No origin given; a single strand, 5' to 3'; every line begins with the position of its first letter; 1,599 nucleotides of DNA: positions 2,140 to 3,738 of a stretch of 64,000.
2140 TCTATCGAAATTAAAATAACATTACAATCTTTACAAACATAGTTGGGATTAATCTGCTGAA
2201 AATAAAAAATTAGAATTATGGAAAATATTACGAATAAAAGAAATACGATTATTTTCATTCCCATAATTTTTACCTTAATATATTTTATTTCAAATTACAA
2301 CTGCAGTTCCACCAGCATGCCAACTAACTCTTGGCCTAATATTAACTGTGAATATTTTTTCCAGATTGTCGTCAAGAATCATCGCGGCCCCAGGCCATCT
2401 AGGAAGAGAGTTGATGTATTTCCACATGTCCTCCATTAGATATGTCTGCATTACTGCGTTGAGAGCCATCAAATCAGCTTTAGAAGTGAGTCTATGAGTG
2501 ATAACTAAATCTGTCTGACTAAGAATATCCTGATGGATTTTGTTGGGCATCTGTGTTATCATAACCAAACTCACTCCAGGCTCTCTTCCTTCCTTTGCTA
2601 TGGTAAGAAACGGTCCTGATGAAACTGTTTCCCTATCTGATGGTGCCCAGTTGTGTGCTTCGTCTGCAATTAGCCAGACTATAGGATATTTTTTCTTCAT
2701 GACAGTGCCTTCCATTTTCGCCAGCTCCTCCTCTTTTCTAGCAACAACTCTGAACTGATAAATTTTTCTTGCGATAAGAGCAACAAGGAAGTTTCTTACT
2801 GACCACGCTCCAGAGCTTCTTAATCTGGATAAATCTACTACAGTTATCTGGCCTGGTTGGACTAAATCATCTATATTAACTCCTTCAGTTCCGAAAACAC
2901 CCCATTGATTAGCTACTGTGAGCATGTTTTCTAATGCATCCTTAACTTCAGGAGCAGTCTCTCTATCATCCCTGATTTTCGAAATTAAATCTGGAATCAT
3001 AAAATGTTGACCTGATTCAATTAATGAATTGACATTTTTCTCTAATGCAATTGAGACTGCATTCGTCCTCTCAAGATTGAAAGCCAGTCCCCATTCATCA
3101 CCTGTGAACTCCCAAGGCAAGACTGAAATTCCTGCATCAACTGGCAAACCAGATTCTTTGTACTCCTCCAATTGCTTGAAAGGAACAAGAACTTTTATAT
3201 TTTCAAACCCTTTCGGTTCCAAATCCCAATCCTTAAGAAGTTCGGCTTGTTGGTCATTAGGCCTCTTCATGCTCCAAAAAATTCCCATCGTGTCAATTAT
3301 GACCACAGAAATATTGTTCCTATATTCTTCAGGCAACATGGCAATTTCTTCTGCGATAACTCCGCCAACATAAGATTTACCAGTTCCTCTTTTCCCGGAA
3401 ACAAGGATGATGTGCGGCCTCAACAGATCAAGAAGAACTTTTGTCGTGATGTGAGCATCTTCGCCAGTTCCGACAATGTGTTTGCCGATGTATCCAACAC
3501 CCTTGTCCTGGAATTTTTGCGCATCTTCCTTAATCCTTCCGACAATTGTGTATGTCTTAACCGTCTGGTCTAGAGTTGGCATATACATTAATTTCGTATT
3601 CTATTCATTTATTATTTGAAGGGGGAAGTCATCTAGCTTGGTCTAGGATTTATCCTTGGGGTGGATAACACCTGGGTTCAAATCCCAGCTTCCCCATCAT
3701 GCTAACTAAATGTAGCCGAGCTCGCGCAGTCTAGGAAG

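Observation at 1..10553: Accessory island: five paralogous TM-anchored sulfatase-like genes interleaved with tRNA-Pro genes, a HerA/FtsK-like ATPase, an FG-GAP protein and a PRMT-like methyltransferase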

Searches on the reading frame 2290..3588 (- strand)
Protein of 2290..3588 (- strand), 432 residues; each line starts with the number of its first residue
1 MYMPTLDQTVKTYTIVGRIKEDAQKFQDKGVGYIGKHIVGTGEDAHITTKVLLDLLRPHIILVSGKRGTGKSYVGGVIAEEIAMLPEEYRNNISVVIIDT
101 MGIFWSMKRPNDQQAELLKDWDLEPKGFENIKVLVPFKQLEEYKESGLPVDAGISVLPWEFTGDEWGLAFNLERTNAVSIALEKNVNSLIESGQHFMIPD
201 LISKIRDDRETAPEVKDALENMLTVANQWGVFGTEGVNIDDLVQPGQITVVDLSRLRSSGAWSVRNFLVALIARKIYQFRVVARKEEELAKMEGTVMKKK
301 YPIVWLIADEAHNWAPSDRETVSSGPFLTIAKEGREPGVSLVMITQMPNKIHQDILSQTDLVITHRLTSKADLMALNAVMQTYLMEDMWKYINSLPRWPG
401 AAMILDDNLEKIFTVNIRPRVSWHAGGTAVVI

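Call 6: search_protein_families(library=pfam, proteins=[window:2290-3588:-], max_evalue=0.01)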
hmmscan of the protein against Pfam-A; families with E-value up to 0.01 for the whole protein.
window:2290-3588:- (432 aa): 3 families
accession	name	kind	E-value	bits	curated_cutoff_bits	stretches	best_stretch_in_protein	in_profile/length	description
PF01935.23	DUF87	-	2.1e-07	31.7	23.2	1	34-269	3-217/220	Helicase HerA, central domain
PF00004.35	AAA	-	0.0012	19.7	21.2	0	61-104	1-35/131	ATPase family associated with various cellular activities (AAA)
PF05707.18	Zot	-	0.0018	18.2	20.3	0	304-366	83-146/197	Zonular occludens toxin (Zot)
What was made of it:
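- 2290..3588 (-): HerA/DUF87-like P-loop ATPase: conserved backbone gene, not cargo. PF01935 (call 6).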

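Call 13: find_encoding_contigs(protein=window:2290-3588:-, flank=10000, max_places=6)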
Protein window:2290-3588:- (432 aa): 7 contigs read that carry it; 5 places shown.
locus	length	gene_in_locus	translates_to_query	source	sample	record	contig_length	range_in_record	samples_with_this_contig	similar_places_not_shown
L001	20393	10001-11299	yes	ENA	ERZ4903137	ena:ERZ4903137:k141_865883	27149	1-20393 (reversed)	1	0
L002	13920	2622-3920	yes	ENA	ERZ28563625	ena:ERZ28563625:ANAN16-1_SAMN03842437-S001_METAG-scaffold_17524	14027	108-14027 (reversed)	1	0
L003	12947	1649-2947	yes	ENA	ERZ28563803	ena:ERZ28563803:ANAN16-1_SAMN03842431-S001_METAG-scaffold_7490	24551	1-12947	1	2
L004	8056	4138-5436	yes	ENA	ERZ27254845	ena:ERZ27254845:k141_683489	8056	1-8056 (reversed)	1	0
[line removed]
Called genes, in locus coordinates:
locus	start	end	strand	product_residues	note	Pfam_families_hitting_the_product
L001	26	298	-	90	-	PF03685:UPF0147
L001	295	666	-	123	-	PF01920:Prefoldin_2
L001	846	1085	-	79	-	PF01780:Ribosomal_L37ae, PF12760:Zn_ribbon_IS1595 (weak)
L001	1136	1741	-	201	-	-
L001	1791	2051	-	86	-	PF01984:dsDNA_bind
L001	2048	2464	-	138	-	PF01090:Ribosomal_S19e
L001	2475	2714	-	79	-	-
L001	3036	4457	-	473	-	PF00884:Sulfatase, PF01663:Phosphodiest, PF16347:SGSH_C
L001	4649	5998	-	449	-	PF00884:Sulfatase, PF01663:Phosphodiest (weak), PF16347:SGSH_C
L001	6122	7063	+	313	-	PF05175:MTS (faint), PF06325:PrmA, PF08241:Methyltransf_11 (weak), PF13649:Methyltransf_25, PF13847:Methyltransf_31, PF22528:PRMT_C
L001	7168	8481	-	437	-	PF13517:FG-GAP_3 (faint), PF15907:Itfg2 (faint), PF01839:FG-GAP (faint)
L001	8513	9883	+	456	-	PF00884:Sulfatase, PF01663:Phosphodiest (weak), PF16347:SGSH_C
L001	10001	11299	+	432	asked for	PF01935:DUF87 (weak)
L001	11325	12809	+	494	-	PF00884:Sulfatase, PF01663:Phosphodiest (weak), PF16347:SGSH_C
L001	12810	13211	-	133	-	PF16347:SGSH_C (weak)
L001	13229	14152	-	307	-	PF00884:Sulfatase, PF01663:Phosphodiest (weak)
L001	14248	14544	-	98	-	-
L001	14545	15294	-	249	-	PF01209:Ubie_methyltran, PF02353:CMAS, PF13489:Methyltransf_23, PF05175:MTS, PF08241:Methyltransf_11, PF08242:Methyltransf_12, PF13649:Methyltransf_25, PF13847:Methyltransf_31, +2 more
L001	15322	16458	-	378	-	PF06662:C5-epim_C (faint), PF07944:Beta-AFase-like_GH127_cat (weak)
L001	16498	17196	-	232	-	PF01209:Ubie_methyltran, PF03848:TehB, PF05175:MTS, PF13489:Methyltransf_23, PF13847:Methyltransf_31, PF08241:Methyltransf_11, PF08242:Methyltransf_12, PF13649:Methyltransf_25, +2 more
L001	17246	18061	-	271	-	-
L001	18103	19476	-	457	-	PF23545:Zn_ribbon_HMPTM (weak), PF04055:Radical_SAM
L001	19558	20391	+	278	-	?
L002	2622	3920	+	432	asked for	PF01935:DUF87 (weak)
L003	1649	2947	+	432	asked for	PF01935:DUF87 (weak)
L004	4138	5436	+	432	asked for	PF01935:DUF87 (weak)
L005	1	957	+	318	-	?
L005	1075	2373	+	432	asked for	PF01935:DUF87 (weak)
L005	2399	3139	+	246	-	PF00884:Sulfatase, PF01663:Phosphodiest (weak)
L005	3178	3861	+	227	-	PF00884:Sulfatase, PF16347:SGSH_C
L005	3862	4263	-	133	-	PF16347:SGSH_C (weak)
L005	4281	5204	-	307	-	PF00884:Sulfatase, PF01663:Phosphodiest (weak)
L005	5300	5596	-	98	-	-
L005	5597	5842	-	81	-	?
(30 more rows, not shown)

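Call 20: find_related_loci(query=window:2290-3588:-, collection=metagenome_contigs, flank=10000)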
Query window:2290-3588:- (432 aa) in metagenome_contigs; peptide patterns used: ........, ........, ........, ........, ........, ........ (x = any residue, [..] = any of these).
269 stretches matched a pattern; 227 encode a relative of the query (tblastn E <= 1e-3); the best 80 are kept; 80 distinct loci.
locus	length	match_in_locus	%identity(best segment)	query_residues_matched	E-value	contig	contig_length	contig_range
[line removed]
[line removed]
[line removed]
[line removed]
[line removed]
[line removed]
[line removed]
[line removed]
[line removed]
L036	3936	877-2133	67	14-432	0e+0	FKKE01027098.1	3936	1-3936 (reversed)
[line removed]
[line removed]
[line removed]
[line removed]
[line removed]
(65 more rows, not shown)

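Call 34: search_protein_families(library=ncbifam, proteins=[window:2290-3588:-], max_evalue=0.001)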
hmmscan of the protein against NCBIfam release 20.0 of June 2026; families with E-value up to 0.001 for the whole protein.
window:2290-3588:- (432 aa): 6 families
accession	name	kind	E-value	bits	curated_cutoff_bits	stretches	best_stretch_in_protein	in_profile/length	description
NF042944.1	HerA_antiphage_2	equivalog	3.1e-14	52.6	850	1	247-378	378-506/576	anti-phage-associated helicase HerA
NF040937.1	HerA_Thermprot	equivalog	8e-14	50.9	800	1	204-396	267-442/487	DNA double-strand break repair helicase HerA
NF040819.1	helicase_HerA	equivalog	2.4e-12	46.2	970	1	242-395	330-494/561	DNA double-strand break repair helicase HerA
NF042943.1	HerA_antiphage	equivalog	1.9e-10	40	800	1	300-403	432-535/566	anti-phage-associated helicase HerA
NF033849.1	ser_rich_anae_1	subfamily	5.4e-09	34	650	1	232-373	960-1096/1163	serine-rich protein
NF053655.1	CedD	equivalog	1.9e-07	30.1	600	1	204-417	334-525/527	DNA-translocating ATPase CedD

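Call 53: search_protein_families(library=pfam, proteins=[L001:19558-20391:+, L001:18103-19476:-, L001:17246-18061:-, L001:16498-17196:-, L001:15322-16458:-, L001:14545-15294:-, L028:7859-9730:+], max_evalue=0.01)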
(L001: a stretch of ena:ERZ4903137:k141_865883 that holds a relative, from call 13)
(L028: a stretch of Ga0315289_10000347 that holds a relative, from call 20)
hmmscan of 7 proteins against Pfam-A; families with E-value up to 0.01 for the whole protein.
L001:19558-20391:+ (278 aa): 0 families

L001:18103-19476:- (457 aa): 3 families
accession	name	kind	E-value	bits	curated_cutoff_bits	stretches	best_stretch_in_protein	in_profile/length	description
PF04055.27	Radical_SAM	-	2.4e-24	86.8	29.5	1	109-266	6-166/166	Radical SAM superfamily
PF23545.1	Zn_ribbon_HMPTM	-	2.8e-06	27.2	27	1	18-49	2-33/45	HMPTM N-terminal zinc ribbon domain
PF13353.11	Fer4_12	-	0.0012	19.6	22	1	108-178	13-82/137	4Fe-4S single cluster domain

L001:17246-18061:- (271 aa): 1 family
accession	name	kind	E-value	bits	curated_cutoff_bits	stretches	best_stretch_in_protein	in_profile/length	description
PF01040.23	UbiA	-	8.2e-06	25.7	34.2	1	76-240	66-230/250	UbiA prenyltransferase family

L001:16498-17196:- (232 aa): 19 families
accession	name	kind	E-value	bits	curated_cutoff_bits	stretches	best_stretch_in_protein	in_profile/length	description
PF13649.12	Methyltransf_25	-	2e-21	76.9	27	1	31-128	1-97/97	Methyltransferase domain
PF13847.12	Methyltransf_31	-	4.3e-19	69.1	27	1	27-136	3-113/145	Methyltransferase domain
PF08241.18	Methyltransf_11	-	1.4e-16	61.3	21.2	1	32-132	1-95/95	Methyltransferase domain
PF01209.24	Ubie_methyltran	-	2.3e-15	57.1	20.1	1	20-206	39-219/233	ubiE/COQ5 methyltransferase family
PF13489.12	Methyltransf_23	-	1.5e-11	44.8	27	1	11-201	7-160/164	Methyltransferase domain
PF05175.20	MTS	-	1.3e-09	38.3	23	1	24-140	30-146/170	Methyltransferase small domain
PF08242.18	Methyltransf_12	-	1.7e-09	38.7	30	1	32-130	1-98/98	Methyltransferase domain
PF03848.20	TehB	-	1.9e-09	37.7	20.4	1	13-99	15-101/193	Tellurite resistance protein TehB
PF02390.23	Methyltransf_4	-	4.4e-07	30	24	1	31-94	5-73/173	Putative methyltransferase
PF01135.25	PCMT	-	2.2e-05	24.8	20.3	1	16-98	64-147/210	Protein-L-isoaspartate(D-aspartate) O-methyltransferase (PCMT)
PF13679.12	Methyltransf_32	-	4.7e-05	23.8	27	1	23-89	19-94/143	Methyltransferase domain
PF02353.26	CMAS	-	0.00022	21.1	27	1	18-144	53-176/273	Mycolic acid cyclopropane synthetase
PF09445.16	Methyltransf_15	-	0.0016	18.5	22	1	30-97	3-61/165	RNA cap guanine-N2 methyltransferase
PF05958.17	tRNA_U5-meth_tr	-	0.0018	17.8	23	1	26-81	200-255/357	tRNA (Uracil-5-)-methyltransferase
PF24675.1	NpmA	-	0.0022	17.7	60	1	10-75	6-77/214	16S rRNA (adenine(1408)-N(1))-methyltransferase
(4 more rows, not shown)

L001:15322-16458:- (378 aa): 5 families
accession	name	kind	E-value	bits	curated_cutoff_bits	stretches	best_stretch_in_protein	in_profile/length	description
PF07944.18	Beta-AFase-like_GH127_cat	-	4.9e-12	46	24.9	1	181-349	62-207/376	Beta-L-arabinofuranosidase, GH127 catalytic domain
PF06662.19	C5-epim_C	-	2.1e-10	40.8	23.3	0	309-348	23-60/188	D-glucuronyl C5-epimerase C-terminus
PF07470.19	Glyco_hydro_88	-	7.8e-05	22.2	26.6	0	262-347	22-104/352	Glycosyl Hydrolase Family 88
PF01532.26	Glyco_hydro_47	-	0.00075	19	22.9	1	182-238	363-409/455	Glycosyl hydrolase family 47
PF03663.20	Glyco_hydro_76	-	0.0045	17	25.9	0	131-211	165-253/366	Glycosyl hydrolase family 76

L001:14545-15294:- (249 aa): 15 families
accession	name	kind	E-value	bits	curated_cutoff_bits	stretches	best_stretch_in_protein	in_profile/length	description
PF08241.18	Methyltransf_11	-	8.3e-22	78.1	21.2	1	55-151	1-94/95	Methyltransferase domain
PF13847.12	Methyltransf_31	-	1.3e-20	74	27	1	49-156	2-113/145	Methyltransferase domain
PF13649.12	Methyltransf_25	-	9.9e-19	68.3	27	1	55-148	2-97/97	Methyltransferase domain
PF01209.24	Ubie_methyltran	-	2.5e-14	53.6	20.1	1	41-155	38-154/233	ubiE/COQ5 methyltransferase family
PF08242.18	Methyltransf_12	-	1.4e-13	51.9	30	1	55-149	1-97/98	Methyltransferase domain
PF13489.12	Methyltransf_23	-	2e-10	41.1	27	1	39-167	9-135/164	Methyltransferase domain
PF02353.26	CMAS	-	5.2e-09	36.3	27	1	39-155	51-167/273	Mycolic acid cyclopropane synthetase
PF05175.20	MTS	-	2.8e-08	34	23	1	40-151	21-137/170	Methyltransferase small domain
PF07021.18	MetW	-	9.4e-07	29.1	21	1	47-145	10-103/193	Methionine biosynthesis protein MetW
PF06325.19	PrmA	-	1.3e-06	28.6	22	1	47-153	158-259/296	Ribosomal protein L11 methyltransferase (PrmA)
PF05148.21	Methyltransf_8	-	3e-05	24.4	27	1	99-153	104-157/219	Hypothetical methyltransferase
PF03848.20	TehB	-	0.00013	21.9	20.4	1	40-149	20-129/193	Tellurite resistance protein TehB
PF02475.24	TRM5-TYW2_MTfase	-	0.00091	19.7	28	1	45-150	31-133/164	TRM5/TYW2 methyltransferase domain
PF01555.25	N6_N4_Mtase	-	0.0022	18.4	26.7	0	131-179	30-61/221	DNA methylase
PF01135.25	PCMT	-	0.006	16.8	20.3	0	30-110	54-135/210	Protein-L-isoaspartate(D-aspartate) O-methyltransferase (PCMT)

L028:7859-9730:+ (623 aa): 4 families
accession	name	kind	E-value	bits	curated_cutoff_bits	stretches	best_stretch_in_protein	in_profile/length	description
PF00884.28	Sulfatase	-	4.1e-46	158.1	25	1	49-343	2-301/301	Sulfatase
PF16347.10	SGSH_C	-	9.5e-10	39.3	29.3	1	302-417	10-141/154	N-sulphoglucosamine sulphohydrolase, C-terminal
PF01663.27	Phosphodiest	-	3.3e-08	34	23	1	256-288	188-220/342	Type I phosphodiesterase / nucleotide pyrophosphatase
PF02995.22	DUF229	-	0.0001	21.6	25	1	259-328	313-379/496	Protein of unknown function (DUF229)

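Call 68: search_protein_families(library=phrogs, proteins=[window:2290-3588:-], max_evalue=0.001)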
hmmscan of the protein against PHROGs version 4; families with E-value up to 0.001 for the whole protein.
window:2290-3588:- (432 aa): 2 families
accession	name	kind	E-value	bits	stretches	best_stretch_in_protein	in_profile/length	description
phrog_7035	-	unknown function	8.5e-18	65.1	1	292-397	482-587/969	-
phrog_2666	-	head and packaging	2.8e-14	53.7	1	275-380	396-497/555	terminase large subunit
